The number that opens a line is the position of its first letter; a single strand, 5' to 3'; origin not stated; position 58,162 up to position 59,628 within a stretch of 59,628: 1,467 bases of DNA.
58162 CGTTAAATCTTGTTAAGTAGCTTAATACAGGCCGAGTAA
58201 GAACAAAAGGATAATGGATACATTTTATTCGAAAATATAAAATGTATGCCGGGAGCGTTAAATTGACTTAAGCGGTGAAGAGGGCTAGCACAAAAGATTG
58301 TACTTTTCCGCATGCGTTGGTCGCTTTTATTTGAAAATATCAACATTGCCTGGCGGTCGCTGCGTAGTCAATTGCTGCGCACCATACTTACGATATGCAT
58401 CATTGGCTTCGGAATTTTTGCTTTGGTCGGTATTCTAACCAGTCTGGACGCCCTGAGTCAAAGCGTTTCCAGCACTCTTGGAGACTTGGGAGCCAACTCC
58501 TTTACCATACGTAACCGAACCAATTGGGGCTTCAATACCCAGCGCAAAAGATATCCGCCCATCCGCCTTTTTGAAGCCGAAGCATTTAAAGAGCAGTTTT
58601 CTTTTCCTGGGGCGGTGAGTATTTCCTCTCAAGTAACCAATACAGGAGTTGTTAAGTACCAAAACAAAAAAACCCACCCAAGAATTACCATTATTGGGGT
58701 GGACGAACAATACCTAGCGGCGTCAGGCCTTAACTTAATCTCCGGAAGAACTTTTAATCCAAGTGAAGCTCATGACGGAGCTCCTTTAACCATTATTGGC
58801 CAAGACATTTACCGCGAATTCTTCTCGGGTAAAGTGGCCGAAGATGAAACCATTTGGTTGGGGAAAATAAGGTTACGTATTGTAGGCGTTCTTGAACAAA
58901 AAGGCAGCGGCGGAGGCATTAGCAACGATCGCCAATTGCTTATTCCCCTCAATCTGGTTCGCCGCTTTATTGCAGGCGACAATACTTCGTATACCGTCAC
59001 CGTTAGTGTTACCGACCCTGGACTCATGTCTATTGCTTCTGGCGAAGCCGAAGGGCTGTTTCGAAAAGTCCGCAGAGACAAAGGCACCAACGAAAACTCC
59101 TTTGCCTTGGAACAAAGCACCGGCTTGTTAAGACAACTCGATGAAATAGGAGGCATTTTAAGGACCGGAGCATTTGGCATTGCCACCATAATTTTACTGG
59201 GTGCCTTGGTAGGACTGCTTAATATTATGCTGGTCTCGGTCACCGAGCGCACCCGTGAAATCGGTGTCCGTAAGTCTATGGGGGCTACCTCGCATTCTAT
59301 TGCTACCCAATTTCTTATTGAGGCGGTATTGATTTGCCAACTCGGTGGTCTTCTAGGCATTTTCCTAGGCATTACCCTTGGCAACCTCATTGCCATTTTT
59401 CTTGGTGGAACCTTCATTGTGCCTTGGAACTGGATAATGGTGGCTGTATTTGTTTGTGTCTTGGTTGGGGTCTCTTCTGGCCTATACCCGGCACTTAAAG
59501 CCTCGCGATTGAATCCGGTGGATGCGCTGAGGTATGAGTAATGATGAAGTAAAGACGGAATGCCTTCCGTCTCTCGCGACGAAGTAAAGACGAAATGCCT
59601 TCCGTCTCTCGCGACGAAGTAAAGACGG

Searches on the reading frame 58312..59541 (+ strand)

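Call 70: search_protein_families(library=pfam, proteins=[window:58312-59541:+], max_evalue=0.00001)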
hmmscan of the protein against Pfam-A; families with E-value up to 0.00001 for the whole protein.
window:58312-59541:+ (409 aa): 2 families
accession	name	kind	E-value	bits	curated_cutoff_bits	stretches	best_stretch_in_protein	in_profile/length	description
PF12704.14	MacB_PCD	-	1.5e-28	100.9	27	1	24-240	1-198/207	MacB-like periplasmic core domain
PF02687.27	FtsX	-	2.4e-20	73.2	25.5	1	290-402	3-120/120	FtsX-like permease C-terminal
